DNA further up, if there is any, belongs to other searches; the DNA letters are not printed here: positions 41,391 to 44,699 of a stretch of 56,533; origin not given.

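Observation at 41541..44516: Tandem MurE-MurE fusion in the core dcw cluster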

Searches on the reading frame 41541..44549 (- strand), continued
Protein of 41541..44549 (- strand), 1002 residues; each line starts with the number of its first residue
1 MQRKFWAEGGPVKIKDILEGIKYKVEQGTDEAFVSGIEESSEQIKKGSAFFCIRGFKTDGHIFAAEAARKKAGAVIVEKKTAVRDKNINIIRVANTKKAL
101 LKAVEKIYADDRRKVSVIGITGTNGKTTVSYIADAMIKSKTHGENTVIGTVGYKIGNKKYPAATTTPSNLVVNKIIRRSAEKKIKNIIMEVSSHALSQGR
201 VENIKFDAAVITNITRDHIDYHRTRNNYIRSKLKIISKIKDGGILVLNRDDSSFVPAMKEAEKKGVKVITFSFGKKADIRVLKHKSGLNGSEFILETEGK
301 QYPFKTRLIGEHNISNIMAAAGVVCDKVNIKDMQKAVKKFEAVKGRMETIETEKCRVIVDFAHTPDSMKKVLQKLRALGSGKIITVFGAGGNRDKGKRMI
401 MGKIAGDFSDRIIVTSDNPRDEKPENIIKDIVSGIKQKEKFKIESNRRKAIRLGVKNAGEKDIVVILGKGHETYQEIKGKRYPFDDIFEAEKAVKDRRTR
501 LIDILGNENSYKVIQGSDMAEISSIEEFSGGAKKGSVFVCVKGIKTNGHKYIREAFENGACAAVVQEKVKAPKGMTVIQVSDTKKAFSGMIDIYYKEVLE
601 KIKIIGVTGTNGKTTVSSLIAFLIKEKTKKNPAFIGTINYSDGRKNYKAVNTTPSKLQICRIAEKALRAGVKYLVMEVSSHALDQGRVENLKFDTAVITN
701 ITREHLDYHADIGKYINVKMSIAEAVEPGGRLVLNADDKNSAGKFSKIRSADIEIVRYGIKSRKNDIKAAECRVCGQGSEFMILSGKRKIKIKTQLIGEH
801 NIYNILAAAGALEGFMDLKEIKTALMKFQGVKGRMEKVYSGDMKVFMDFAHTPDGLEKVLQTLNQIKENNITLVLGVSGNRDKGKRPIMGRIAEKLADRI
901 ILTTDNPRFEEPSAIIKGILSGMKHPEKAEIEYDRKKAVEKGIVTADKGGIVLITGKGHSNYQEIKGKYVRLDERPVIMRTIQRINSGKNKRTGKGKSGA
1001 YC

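Call 44: search_protein_families(library=ncbifam, proteins=[P0277, P0374], max_evalue=1e-20)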
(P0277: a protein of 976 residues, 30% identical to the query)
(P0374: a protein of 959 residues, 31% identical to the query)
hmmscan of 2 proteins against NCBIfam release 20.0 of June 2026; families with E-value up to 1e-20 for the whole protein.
P0277 (976 aa): 19 families
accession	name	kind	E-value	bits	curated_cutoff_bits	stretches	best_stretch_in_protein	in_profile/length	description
NF001124.0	PRK00139.1-2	equivalog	4.3e-267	886.7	476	2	14-462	22-471/500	UDP-N-acetylmuramoyl-L-alanyl-D-glutamate--2,6-diaminopimelate ligase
NF008896.0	PRK11929.1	equivalog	1.7e-212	708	1023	2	20-465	29-480/965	bifunctional UDP-N-acetylmuramoyl-L-alanyl-D-glutamate--2,6-diaminopimelate ligase MurE/UDP-N-acetylmuramoyl-tripeptide--D-alanyl-D-alanine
TIGR01085.1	murE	subfamily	4.7e-209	695.1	257.3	2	497-974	3-471/472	UDP-N-acetylmuramyl-tripeptide synthetase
NF001126.0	PRK00139.1-4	equivalog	1.1e-197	657.4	373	2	13-465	16-464/486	UDP-N-acetylmuramoyl-L-alanyl-D-glutamate--2,6-diaminopimelate ligase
NF001123.0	PRK00139.1-1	equivalog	5.1e-175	582.8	586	2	1-463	2-469/493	UDP-N-acetylmuramoyl-L-alanyl-D-glutamate--2,6-diaminopimelate ligase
NF010628.0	PRK14022.1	equivalog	1.6e-126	422.9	536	2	16-457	31-454/483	UDP-N-acetylmuramoyl-L-alanyl-D-glutamate--L-lysine ligase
NF001130.0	PRK00139.2-4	equivalog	1e-78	265.3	715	2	11-457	22-484/516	UDP-N-acetylmuramoyl-L-alanyl-D-glutamate--2,6-diaminopimelate ligase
TIGR01143.1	murF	subfamily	7.6e-54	183.3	288.6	1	503-866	1-329/418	UDP-N-acetylmuramoyl-tripeptide--D-alanyl-D-alanine ligase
NF001129.0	PRK00139.2-3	equivalog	4.8e-52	177.1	762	2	495-969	38-510/517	UDP-N-acetylmuramoyl-L-alanyl-D-glutamate--2,6-diaminopimelate ligase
NF001131.0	PRK00139.2-5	equivalog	6e-51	173.8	1000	2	569-965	91-473/483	UDP-N-acetylmuramoyl-L-alanyl-D-glutamate--2,6-diaminopimelate ligase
NF001127.0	PRK00139.2-1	equivalog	1.1e-48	166.3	997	0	26-458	37-485/520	UDP-N-acetylmuramoyl-L-alanyl-D-glutamate--2,6-diaminopimelate ligase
NF010693.0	PRK14093.1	equivalog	6e-48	163.7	544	0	690-847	191-349/479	UDP-N-acetylmuramoylalanyl-D-glutamyl-2,6-diaminopimelate--D-alanyl-D-alanine ligase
TIGR02068.2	cya_phycin_syn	equivalog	1.9e-45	155.2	850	1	105-468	481-859/862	cyanophycin synthetase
TIGR01087.1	murD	equivalog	6.5e-45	154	211.95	0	659-861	150-340/441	UDP-N-acetylmuramoyl-L-alanine--D-glutamate ligase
NF010623.0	PRK14016.1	subfamily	6.1e-43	147.1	877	1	105-469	482-862/871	cyanophycin synthetase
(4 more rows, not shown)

P0374 (959 aa): 26 families (the best 25 are shown)
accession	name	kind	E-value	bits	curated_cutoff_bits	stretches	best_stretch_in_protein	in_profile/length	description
NF001126.0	PRK00139.1-4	equivalog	2.2e-173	577.3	373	2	7-491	3-483/486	UDP-N-acetylmuramoyl-L-alanyl-D-glutamate--2,6-diaminopimelate ligase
TIGR01085.1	murE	subfamily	2.5e-169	564.1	257.3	1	24-490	1-471/472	UDP-N-acetylmuramyl-tripeptide synthetase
NF001124.0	PRK00139.1-2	equivalog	1.7e-155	518.6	476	1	22-491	23-493/500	UDP-N-acetylmuramoyl-L-alanyl-D-glutamate--2,6-diaminopimelate ligase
TIGR01082.1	murC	equivalog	6.6e-153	510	335.1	2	502-958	2-448/449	UDP-N-acetylmuramate--L-alanine ligase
NF008896.0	PRK11929.1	equivalog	1e-151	506.8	1023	1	26-512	28-520/965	bifunctional UDP-N-acetylmuramoyl-L-alanyl-D-glutamate--2,6-diaminopimelate ligase MurE/UDP-N-acetylmuramoyl-tripeptide--D-alanyl-D-alanine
NF001123.0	PRK00139.1-1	equivalog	6e-111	371.5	586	1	20-490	13-489/493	UDP-N-acetylmuramoyl-L-alanyl-D-glutamate--2,6-diaminopimelate ligase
NF010628.0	PRK14022.1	equivalog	5.8e-98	328.7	536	1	8-480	17-470/483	UDP-N-acetylmuramoyl-L-alanyl-D-glutamate--L-lysine ligase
NF011171.0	PRK14573.1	equivalog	1.2e-88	297.9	1015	1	498-957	3-443/809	bifunctional UDP-N-acetylmuramate--L-alanine ligase/D-alanine--D-alanine ligase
TIGR01081.1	mpl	equivalog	5.8e-76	256.3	388.7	1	502-950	2-435/448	UDP-N-acetylmuramate:L-alanyl-gamma-D-glutamyl-meso-diaminopimelate ligase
NF001130.0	PRK00139.2-4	equivalog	5.9e-72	243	715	1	7-486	11-506/516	UDP-N-acetylmuramoyl-L-alanyl-D-glutamate--2,6-diaminopimelate ligase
TIGR01143.1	murF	subfamily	1.1e-60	205.7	288.6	1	33-381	2-332/418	UDP-N-acetylmuramoyl-tripeptide--D-alanyl-D-alanine ligase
TIGR01087.1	murD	equivalog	1.5e-58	198.9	211.95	2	173-461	145-414/441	UDP-N-acetylmuramoyl-L-alanine--D-glutamate ligase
NF053645.1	pMurC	equivalog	3.2e-56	191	560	0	266-464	284-482/492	pseudomurein biosynthesis peptide ligase pMurC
NF001129.0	PRK00139.2-3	equivalog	7.9e-56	189.6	762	1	7-483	21-507/517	UDP-N-acetylmuramoyl-L-alanyl-D-glutamate--2,6-diaminopimelate ligase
TIGR02068.2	cya_phycin_syn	equivalog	1.1e-48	165.9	850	1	104-470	474-854/862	cyanophycin synthetase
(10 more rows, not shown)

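Call 45: find_encoding_contigs(protein=P0277, flank=8000, max_places=3)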
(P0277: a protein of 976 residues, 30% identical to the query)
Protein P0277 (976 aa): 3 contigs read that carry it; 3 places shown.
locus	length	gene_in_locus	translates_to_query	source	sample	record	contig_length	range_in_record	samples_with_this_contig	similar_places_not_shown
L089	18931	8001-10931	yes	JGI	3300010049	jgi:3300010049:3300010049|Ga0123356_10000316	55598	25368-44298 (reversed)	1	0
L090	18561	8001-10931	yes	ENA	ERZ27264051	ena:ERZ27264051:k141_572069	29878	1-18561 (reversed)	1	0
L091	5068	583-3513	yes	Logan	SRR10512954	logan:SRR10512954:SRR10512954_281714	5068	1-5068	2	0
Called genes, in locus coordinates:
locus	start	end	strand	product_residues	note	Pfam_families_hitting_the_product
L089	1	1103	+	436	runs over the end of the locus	-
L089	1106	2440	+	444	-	PF02881:SRP54_N, PF00448:SRP54, PF01656:CbiA (weak), PF13614:AAA_31 (faint), PF02978:SRP_SPB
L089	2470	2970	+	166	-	-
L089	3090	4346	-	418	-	PF04413:Glycos_transf_N, PF13524:Glyco_trans_1_2 (weak)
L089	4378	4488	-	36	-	-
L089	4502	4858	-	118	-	PF02657:SufE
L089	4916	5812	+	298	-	PF02606:LpxK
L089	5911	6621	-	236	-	-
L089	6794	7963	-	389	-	PF01168:Ala_racemase_N, PF00842:Ala_racemase_C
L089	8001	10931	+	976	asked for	PF01225:Mur_ligase, PF08245:Mur_ligase_M, PF02875:Mur_ligase_C, PF01225:Mur_ligase (weak), PF08245:Mur_ligase_M, PF02875:Mur_ligase_C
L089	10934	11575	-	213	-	-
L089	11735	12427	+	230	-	-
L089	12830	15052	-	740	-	PF00521:DNA_topoisoIV, PF03989:DNA_gyraseA_C (weak)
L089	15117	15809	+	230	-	PF11967:RecO_N, PF02565:RecO_C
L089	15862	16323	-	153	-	PF00383:dCMP_cyt_deam_1, PF14437:MafB19-deam, PF14439:Bd3614-deam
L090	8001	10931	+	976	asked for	PF01225:Mur_ligase, PF08245:Mur_ligase_M, PF02875:Mur_ligase_C, PF01225:Mur_ligase (weak), PF08245:Mur_ligase_M, PF02875:Mur_ligase_C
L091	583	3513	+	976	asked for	PF01225:Mur_ligase, PF08245:Mur_ligase_M, PF02875:Mur_ligase_C, PF01225:Mur_ligase (weak), PF08245:Mur_ligase_M, PF02875:Mur_ligase_C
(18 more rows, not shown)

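Call 47: find_homologous_proteins(query=P0277, region=1-976)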
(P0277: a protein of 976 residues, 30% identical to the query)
Query P0277, residues 1-976 (976 aa): 131 proteins with E <= 0.001 among 8000 candidates; the best 120 are listed.
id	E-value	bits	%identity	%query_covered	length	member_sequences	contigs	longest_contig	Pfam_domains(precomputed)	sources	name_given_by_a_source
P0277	0.0e+0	2188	100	100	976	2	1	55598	PF02875.27,PF08245.19,PF01225.31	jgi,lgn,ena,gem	-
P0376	0.0e+0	1397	63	100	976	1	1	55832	PF02875.27,PF08245.19,PF01225.31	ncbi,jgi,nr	ncbi:MAG: UDP-N-acetylmuramoyl-L-alanyl-D-glutamate--2,6-diaminopimelate ligase [Rickettsiales bacte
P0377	0.0e+0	1256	58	100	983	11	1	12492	PF02875.27,PF08245.19,PF01225.31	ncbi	-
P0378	0.0e+0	1247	57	100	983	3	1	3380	PF02875.27,PF08245.19,PF01225.31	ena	-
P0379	0.0e+0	1233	57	100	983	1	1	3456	PF02875.27,PF08245.19,PF01225.31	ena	-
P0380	0.0e+0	1232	57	100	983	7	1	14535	PF02875.27,PF08245.19,PF01225.31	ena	-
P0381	0.0e+0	1227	57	100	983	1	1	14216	PF02875.27,PF08245.19,PF01225.31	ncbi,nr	ncbi:MAG: UDP-N-acetylmuramoyl-L-alanyl-D-glutamate--2,6-diaminopimelate ligase [bacterium]|nr:UDP-N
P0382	0.0e+0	1221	57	100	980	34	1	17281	PF02875.27,PF08245.19,PF01225.31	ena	-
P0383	0.0e+0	1221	57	98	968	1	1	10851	PF02875.27,PF08245.19,PF01225.31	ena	-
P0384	0.0e+0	1219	56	100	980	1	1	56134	PF02875.27,PF08245.19,PF01225.31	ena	-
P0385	0.0e+0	1219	57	100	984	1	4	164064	PF02875.27,PF08245.19,PF01225.31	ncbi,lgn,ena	-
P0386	0.0e+0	1219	56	100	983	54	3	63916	PF02875.27,PF08245.19,PF01225.31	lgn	-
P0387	0.0e+0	1218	57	100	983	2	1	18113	PF02875.27,PF08245.19,PF01225.31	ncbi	-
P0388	0.0e+0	1210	56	100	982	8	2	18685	PF02875.27,PF08245.19,PF01225.31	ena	-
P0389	0.0e+0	1210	56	100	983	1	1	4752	PF02875.27,PF08245.19,PF01225.31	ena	-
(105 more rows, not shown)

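Call 52: fold_search(model_id=the predicted structure, library=pdb)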
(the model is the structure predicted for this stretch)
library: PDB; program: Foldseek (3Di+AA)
matches with E <= 10: 1559; with E <= 0.001: 208
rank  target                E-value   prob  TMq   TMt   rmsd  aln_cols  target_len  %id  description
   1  8f5d                  9.1e-54  1.00  0.39  0.49  15.2       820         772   25  Architecture of the MurE-MurF ligase bacterial cell wall biosynthesis complex (released 2023-06-07)
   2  4c13                  6.1e-42  1.00  0.46  0.92   2.1       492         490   27  x-ray crystal structure of Staphylococcus aureus MurE with UDP-MurNAc- Ala-Glu-Lys (released 2013-10-02)
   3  4c12                  1.2e-41  1.00  0.46  0.92   2.1       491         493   28  X-ray Crystal Structure of Staphylococcus aureus MurE with UDP-MurNAc- Ala-Glu-Lys and ADP (released 2013-10-02)
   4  8r6s_Q                1.2e-41  1.00  0.45  0.81   2.9       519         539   29  Plastid-encoded RNA polymerase (Integrated model) (released 2024-03-13)
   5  4bub_A                2.0e-40  1.00  0.44  0.90   2.7       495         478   34  CRYSTAL STRUCTURE OF MURE LIGASE FROM THERMOTOGA MARITIMA IN COMPLEX WITH ADP (released 2013-07-17)
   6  2wtz_A                5.3e-40  1.00  0.44  0.86   2.7       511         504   28  MurE ligase of Mycobacterium Tuberculosis (released 2009-12-15)
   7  2wtz_B                2.1e-39  1.00  0.44  0.85   2.7       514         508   28  MurE ligase of Mycobacterium Tuberculosis (released 2009-12-15)
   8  4bub_B                2.7e-39  1.00  0.43  0.84   3.8       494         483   34  CRYSTAL STRUCTURE OF MURE LIGASE FROM THERMOTOGA MARITIMA IN COMPLEX WITH ADP (released 2013-07-17)
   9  2xja_C                4.5e-39  1.00  0.44  0.86   2.9       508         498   29  Structure of MurE from M.tuberculosis with dipeptide and ADP (released 2010-08-18)
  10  2xja_A                7.8e-39  1.00  0.44  0.86   2.8       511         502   29  Structure of MurE from M.tuberculosis with dipeptide and ADP (released 2010-08-18)
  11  1e8c_B                1.8e-38  1.00  0.45  0.88   2.7       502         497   29  Structure of MurE the UDP-N-acetylmuramyl tripeptide synthetase from E. coli (released 2001-09-13)
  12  2xja_B                2.3e-38  1.00  0.45  0.87   2.7       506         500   29  Structure of MurE from M.tuberculosis with dipeptide and ADP (released 2010-08-18)
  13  1e8c_A                3.1e-38  1.00  0.45  0.88   3.1       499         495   29  Structure of MurE the UDP-N-acetylmuramyl tripeptide synthetase from E. coli (released 2001-09-13)
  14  8g6p                  1.3e-37  1.00  0.44  0.85   3.1       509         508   30  Crystal structure of Mycobacterium thermoresistibile MurE in complex with ADP and 2,6-Diaminopimelic acid (released 2023-04-05)
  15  7b68_A                4.8e-37  1.00  0.40  0.75   5.6       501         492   32  Crystal structure of MurE from E.coli in complex with Z57299526 (released 2020-12-23)
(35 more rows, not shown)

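Call 53: find_encoding_contigs(protein=P0004, flank=3000, max_places=2)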
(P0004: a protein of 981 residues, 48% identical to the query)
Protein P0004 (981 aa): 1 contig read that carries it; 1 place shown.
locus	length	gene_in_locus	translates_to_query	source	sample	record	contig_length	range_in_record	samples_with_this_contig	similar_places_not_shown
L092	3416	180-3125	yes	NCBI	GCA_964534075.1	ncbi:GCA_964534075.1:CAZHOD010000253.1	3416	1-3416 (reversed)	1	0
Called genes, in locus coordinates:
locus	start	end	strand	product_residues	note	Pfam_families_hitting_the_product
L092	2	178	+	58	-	?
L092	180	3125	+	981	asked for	PF01225:Mur_ligase, PF08245:Mur_ligase_M, PF02875:Mur_ligase_C, PF01225:Mur_ligase (weak), PF08245:Mur_ligase_M, PF02875:Mur_ligase_C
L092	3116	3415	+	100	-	?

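Call 54: find_encoding_contigs(protein=P0010, flank=3000, max_places=2)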
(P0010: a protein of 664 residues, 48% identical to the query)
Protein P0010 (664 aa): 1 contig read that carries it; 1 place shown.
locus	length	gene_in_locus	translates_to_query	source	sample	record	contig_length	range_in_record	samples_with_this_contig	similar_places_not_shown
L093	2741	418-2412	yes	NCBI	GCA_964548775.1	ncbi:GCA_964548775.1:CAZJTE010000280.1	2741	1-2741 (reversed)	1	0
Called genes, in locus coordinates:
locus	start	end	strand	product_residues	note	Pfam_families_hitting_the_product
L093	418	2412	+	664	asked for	PF02875:Mur_ligase_C, PF01225:Mur_ligase, PF08245:Mur_ligase_M, PF02875:Mur_ligase_C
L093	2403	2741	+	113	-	?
